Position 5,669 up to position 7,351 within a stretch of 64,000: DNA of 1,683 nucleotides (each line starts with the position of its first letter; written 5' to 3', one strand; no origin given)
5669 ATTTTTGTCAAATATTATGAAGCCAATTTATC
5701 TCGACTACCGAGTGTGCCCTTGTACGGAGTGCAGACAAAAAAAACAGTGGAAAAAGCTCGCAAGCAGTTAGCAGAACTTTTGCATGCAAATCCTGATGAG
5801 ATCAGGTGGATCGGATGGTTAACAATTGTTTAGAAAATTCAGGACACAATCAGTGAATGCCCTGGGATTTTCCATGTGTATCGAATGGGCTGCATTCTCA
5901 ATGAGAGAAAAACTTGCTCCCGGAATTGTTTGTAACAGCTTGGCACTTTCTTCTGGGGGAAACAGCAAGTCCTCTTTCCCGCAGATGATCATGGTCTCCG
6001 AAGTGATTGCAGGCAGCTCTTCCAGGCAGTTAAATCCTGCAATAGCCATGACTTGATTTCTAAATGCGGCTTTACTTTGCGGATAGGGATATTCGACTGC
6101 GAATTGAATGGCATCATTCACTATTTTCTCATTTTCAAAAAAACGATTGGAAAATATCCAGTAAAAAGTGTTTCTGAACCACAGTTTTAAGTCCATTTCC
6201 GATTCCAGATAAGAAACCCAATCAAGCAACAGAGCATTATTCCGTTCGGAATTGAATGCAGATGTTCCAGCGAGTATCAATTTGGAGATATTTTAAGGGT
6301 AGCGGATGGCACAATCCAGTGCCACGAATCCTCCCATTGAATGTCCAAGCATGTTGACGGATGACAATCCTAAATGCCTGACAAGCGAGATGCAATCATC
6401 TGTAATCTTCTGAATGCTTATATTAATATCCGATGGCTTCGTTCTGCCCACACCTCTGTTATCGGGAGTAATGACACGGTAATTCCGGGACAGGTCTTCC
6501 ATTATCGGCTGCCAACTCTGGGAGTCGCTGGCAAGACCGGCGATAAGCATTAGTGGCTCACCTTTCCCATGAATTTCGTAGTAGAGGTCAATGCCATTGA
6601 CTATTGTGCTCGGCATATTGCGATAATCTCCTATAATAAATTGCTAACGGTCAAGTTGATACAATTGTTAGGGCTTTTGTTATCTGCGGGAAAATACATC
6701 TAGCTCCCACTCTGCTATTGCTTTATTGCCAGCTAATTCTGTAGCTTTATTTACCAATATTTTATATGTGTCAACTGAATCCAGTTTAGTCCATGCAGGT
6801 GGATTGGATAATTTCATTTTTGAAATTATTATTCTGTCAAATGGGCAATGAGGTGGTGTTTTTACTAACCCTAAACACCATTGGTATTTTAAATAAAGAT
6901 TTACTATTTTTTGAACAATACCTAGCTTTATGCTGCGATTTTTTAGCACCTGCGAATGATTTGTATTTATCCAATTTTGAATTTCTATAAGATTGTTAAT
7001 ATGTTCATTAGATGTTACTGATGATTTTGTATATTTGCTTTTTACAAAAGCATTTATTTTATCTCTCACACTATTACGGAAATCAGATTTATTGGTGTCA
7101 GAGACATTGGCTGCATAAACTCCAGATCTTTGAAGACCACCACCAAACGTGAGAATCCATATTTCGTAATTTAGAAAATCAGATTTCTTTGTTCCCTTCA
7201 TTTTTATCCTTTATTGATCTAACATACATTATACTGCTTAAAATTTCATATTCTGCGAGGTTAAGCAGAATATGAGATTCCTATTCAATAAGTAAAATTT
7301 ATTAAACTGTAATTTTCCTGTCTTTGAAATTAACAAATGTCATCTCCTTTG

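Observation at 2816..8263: Leftward gene cassettes separated by repeated copies of the nifS-selD upstream region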

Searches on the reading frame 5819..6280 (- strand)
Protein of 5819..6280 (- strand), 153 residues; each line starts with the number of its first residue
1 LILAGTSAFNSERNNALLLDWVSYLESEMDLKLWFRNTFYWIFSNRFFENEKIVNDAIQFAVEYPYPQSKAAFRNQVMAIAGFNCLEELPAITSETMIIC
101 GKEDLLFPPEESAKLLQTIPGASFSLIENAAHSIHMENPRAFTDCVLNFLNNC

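Call 5: search_protein_families(library=pfam, proteins=[window:5819-6280:-], max_evalue=0.01)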
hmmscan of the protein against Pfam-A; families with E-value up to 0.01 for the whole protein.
window:5819-6280:- (153 aa): 3 families
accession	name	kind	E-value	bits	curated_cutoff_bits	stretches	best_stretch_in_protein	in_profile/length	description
PF00561.26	Abhydrolase_1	-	5.9e-06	26.6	25.8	1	65-139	170-245/245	alpha/beta hydrolase fold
PF12146.15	Hydrolase_4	-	8.6e-05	22.4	27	1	82-138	180-238/239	Serine aminopeptidase, S33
PF12697.13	Abhydrolase_6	-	0.00018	22.7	26.3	1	21-142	107-214/217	Alpha/beta hydrolase family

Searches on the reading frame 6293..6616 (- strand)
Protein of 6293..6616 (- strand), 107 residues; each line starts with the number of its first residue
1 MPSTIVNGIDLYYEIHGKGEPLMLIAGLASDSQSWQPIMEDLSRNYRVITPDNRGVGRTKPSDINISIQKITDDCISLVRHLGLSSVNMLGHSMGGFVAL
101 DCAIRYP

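Call 5: search_protein_families(library=pfam, proteins=[window:6293-6616:-], max_evalue=0.01)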
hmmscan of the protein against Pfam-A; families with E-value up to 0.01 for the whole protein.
window:6293-6616:- (107 aa): 6 families
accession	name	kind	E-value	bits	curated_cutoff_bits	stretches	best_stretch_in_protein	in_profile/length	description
PF00561.26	Abhydrolase_1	-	3.3e-16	60.1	25.8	1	21-107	2-91/245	alpha/beta hydrolase fold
PF12146.15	Hydrolase_4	-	4e-10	39.8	27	1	22-107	7-98/239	Serine aminopeptidase, S33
PF12697.13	Abhydrolase_6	-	1.5e-09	39.3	26.3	1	24-101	3-82/217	Alpha/beta hydrolase family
PF07819.20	PGAP1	-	9.4e-05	22.7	24.3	1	82-100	88-106/233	PGAP1-like alpha/beta domain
PF06028.17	DUF915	-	0.0033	17.2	22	0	77-100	95-118/255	Alpha/beta hydrolase of unknown function (DUF915)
PF00975.26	Thioesterase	-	0.006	17.3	26.4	1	40-105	21-86/226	Thioesterase domain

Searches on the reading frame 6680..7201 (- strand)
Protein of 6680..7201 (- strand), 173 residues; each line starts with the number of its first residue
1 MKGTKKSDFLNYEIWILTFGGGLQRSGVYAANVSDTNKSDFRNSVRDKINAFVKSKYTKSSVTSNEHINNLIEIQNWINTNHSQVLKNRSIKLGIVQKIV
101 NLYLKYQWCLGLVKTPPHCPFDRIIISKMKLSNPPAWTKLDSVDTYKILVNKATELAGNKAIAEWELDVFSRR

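Call 5: search_protein_families(library=pfam, proteins=[window:6680-7201:-], max_evalue=0.01)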
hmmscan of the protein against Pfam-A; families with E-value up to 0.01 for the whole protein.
window:6680-7201:- (173 aa): 1 family
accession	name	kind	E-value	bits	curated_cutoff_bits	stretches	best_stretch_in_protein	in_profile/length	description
PF01031.25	Dynamin_M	-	0.0035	17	28.5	1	39-88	232-281/287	Dynamin central region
